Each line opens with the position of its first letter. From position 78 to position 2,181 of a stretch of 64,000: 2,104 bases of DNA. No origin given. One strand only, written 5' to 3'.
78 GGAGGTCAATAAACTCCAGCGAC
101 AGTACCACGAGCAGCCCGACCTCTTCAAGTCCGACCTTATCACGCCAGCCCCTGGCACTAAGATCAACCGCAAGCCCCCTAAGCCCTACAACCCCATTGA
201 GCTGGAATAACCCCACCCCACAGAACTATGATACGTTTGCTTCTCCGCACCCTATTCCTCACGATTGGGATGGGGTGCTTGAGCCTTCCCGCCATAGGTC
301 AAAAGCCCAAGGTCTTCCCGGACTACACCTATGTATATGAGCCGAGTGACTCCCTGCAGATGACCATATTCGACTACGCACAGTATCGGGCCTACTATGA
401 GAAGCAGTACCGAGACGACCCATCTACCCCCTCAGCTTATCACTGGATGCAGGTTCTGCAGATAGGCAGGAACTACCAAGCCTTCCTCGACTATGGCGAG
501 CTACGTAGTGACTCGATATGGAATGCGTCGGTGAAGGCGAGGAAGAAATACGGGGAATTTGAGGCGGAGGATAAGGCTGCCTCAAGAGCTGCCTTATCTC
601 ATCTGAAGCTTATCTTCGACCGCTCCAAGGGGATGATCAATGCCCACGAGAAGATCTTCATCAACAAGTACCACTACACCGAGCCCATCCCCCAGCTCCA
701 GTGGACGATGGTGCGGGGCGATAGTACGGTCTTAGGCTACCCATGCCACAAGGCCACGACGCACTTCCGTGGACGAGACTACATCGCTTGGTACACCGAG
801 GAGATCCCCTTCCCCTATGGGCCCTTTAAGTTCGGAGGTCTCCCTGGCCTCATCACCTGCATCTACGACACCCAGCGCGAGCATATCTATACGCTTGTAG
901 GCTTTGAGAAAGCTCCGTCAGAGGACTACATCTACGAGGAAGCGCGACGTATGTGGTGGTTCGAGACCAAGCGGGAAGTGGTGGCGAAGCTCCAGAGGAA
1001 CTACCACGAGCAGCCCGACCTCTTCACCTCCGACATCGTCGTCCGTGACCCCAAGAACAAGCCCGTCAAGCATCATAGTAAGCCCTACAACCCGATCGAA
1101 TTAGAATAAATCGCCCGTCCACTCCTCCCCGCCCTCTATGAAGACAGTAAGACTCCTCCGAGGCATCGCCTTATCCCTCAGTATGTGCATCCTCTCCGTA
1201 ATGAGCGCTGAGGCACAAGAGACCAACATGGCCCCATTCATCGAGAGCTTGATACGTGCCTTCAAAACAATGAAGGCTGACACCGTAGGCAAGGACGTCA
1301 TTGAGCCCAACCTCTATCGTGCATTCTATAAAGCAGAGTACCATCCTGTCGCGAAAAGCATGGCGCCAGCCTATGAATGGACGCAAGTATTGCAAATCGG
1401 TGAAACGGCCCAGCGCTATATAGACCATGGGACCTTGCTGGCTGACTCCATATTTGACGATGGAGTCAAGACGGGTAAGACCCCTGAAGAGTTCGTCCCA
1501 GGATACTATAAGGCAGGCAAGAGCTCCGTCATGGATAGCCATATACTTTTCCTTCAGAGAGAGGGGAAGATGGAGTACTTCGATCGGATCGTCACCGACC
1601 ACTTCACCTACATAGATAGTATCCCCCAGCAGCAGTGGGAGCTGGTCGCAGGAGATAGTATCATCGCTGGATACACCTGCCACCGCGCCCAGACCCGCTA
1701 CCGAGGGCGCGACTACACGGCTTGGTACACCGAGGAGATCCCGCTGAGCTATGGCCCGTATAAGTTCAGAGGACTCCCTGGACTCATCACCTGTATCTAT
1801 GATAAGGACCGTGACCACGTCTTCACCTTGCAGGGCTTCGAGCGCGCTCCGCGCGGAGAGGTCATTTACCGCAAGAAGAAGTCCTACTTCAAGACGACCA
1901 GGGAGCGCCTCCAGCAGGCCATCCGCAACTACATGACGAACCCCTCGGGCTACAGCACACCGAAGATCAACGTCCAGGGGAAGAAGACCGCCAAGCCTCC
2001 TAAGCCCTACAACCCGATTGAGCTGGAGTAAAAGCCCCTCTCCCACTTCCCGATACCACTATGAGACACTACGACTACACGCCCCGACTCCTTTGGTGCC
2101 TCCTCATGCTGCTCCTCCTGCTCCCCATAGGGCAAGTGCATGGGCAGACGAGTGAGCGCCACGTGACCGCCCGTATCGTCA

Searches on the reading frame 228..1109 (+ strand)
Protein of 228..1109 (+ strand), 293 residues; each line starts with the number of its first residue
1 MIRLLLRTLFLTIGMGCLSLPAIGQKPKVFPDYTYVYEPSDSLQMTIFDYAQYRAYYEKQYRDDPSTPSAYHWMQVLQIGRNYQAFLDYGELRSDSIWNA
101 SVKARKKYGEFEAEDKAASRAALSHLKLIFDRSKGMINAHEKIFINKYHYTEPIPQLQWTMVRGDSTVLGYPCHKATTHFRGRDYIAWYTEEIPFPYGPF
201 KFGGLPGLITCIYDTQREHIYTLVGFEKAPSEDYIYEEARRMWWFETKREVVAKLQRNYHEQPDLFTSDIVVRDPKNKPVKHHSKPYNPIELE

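Call 79: search_protein_families(library=pfam, max_evalue=0.00001, proteins=[window:228-1109:+])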
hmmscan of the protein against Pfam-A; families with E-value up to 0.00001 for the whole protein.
window:228-1109:+ (293 aa): 1 family
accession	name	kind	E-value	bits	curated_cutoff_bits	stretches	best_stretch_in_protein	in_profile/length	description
PF09697.16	Porph_ging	-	1.2e-07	32.6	25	1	186-209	56-79/81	Protein of unknown function (Porph_ging)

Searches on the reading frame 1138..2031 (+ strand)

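Call 79: search_protein_families(library=pfam, max_evalue=0.00001, proteins=[window:1138-2031:+])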
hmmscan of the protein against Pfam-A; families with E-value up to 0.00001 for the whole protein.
window:1138-2031:+ (297 aa): 1 family
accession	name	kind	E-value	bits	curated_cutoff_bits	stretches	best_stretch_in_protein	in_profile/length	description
PF09697.16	Porph_ging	-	1e-09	39.2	25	1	193-217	55-79/81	Protein of unknown function (Porph_ging)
